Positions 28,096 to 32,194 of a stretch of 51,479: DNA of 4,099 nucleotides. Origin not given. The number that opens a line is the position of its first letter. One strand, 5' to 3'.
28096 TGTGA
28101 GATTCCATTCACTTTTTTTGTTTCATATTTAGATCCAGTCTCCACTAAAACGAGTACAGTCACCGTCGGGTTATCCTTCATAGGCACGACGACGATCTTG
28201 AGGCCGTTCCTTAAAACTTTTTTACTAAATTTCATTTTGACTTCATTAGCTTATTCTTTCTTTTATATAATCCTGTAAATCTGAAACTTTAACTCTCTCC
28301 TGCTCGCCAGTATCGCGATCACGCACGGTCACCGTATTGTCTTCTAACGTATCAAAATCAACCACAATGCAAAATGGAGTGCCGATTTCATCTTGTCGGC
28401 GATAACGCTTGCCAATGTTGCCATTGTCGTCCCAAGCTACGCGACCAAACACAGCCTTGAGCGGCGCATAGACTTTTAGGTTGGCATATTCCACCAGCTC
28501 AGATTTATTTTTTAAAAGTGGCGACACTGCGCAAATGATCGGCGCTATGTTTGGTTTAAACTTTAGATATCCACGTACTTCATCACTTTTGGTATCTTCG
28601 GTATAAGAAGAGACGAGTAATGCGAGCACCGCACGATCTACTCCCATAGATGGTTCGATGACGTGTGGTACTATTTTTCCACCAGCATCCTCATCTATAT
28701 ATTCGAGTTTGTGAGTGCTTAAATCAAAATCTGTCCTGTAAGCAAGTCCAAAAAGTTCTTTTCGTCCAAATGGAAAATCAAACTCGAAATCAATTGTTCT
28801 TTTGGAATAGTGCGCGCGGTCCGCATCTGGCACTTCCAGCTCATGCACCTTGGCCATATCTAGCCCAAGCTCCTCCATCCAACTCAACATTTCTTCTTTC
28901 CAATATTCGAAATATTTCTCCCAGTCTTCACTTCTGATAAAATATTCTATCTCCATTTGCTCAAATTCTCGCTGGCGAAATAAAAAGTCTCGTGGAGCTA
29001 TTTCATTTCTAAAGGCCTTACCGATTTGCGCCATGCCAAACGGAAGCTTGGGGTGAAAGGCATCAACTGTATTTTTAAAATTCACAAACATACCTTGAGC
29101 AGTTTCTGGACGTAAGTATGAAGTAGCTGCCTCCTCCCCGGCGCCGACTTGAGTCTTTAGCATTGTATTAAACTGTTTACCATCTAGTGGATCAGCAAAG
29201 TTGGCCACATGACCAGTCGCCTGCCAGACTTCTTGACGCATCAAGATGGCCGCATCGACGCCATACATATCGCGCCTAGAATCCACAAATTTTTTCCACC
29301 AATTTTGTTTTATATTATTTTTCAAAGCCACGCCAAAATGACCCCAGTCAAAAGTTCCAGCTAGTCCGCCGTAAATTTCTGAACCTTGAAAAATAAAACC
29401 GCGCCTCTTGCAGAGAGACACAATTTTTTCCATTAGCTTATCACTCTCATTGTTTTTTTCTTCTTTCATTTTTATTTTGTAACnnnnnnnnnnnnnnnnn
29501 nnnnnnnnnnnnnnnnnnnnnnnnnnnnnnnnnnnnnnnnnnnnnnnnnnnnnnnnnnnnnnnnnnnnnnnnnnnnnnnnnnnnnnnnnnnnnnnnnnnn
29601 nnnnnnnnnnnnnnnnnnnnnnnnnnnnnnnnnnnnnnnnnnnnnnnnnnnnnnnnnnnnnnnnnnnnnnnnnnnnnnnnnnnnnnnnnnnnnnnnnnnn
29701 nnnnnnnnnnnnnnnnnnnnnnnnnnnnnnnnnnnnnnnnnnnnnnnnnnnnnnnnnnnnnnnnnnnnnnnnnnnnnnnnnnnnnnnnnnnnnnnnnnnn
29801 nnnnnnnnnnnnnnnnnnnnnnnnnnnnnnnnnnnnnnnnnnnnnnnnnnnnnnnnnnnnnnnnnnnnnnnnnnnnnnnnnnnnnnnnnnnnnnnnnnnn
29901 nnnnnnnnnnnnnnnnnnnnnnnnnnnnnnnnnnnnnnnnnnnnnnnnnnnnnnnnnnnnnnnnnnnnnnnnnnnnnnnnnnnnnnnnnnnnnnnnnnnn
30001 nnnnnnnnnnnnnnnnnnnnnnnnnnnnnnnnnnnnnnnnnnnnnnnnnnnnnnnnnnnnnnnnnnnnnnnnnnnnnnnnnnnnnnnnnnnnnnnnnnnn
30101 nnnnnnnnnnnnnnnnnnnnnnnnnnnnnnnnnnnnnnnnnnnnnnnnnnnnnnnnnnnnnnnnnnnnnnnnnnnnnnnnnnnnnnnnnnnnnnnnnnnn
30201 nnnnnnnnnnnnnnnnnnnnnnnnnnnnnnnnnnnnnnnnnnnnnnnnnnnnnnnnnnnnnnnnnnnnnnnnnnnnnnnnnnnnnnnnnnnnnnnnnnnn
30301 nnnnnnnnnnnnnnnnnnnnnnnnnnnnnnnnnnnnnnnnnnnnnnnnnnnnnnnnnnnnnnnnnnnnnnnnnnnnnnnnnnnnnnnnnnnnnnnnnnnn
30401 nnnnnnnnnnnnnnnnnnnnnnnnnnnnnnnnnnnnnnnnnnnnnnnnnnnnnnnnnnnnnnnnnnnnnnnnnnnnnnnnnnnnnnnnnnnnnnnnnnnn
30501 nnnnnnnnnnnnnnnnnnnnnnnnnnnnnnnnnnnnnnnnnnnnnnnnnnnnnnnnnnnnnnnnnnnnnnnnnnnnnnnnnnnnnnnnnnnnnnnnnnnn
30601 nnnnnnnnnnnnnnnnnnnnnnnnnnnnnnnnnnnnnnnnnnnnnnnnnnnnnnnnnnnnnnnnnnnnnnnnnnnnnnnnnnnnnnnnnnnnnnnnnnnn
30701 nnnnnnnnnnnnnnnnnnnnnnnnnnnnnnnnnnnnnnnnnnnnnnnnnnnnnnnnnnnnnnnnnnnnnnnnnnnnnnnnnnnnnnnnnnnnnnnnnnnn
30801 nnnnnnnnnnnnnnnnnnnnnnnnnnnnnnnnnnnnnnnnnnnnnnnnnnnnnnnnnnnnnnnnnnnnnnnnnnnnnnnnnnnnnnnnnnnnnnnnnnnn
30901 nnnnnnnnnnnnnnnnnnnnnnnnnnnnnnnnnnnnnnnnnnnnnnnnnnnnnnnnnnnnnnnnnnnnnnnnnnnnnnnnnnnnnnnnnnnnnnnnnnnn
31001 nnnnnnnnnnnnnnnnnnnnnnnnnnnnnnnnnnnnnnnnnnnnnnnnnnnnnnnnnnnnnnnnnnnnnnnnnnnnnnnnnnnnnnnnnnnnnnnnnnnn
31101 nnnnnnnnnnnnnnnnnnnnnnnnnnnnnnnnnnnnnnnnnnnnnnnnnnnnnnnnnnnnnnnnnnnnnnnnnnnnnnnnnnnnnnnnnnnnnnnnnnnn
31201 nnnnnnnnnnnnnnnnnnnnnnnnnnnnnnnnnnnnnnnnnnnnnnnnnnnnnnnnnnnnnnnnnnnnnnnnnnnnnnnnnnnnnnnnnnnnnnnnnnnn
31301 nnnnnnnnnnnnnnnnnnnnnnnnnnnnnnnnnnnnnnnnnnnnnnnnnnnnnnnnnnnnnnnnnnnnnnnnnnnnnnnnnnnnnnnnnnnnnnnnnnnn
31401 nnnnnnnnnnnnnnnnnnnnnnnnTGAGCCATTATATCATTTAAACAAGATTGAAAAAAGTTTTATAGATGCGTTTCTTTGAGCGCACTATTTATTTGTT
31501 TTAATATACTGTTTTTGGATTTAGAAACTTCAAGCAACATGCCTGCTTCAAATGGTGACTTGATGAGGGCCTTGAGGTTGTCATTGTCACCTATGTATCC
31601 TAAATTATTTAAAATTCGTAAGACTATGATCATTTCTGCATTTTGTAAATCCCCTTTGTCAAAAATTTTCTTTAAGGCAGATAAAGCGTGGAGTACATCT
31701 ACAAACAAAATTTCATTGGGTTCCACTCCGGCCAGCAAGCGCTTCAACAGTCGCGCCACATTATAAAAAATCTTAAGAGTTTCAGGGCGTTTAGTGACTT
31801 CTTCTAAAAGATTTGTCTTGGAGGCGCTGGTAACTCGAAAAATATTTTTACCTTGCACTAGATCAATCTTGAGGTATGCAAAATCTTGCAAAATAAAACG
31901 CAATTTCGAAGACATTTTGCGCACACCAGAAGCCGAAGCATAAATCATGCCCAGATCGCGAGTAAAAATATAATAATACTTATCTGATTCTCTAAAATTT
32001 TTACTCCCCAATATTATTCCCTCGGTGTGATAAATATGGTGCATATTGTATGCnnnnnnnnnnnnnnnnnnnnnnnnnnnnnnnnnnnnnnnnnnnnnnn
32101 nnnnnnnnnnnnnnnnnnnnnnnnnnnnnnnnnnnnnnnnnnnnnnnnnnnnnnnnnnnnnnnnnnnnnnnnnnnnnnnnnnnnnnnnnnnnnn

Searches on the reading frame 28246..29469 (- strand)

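Call 81: search_protein_families(library=pfam, proteins=[window:28246-29469:-], max_evalue=0.001)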
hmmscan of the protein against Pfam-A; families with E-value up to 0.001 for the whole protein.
window:28246-29469:- (407 aa): 2 families
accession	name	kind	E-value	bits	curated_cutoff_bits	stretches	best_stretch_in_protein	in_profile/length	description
PF03129.25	HGTP_anticodon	-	6.2e-23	81.2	21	1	313-405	2-94/94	Anticodon binding domain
PF00587.30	tRNA-synt_2b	-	1.3e-15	58.4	29.3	1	115-285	9-176/179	tRNA synthetase class II core domain (G, H, P, S and T)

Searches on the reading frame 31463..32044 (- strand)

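Call 81: search_protein_families(library=pfam, proteins=[window:31463-32044:-], max_evalue=0.001)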
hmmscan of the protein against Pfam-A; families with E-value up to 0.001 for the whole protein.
window:31463-32044:- (193 aa): 2 families
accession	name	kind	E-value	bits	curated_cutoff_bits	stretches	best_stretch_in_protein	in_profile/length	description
PF11967.14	RecO_N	-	2.2e-13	50.5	27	1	1-75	1-75/80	Recombination protein O N terminal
PF02565.21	RecO_C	-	0.00082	19.6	22.1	0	95-151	12-65/157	Recombination protein O C terminal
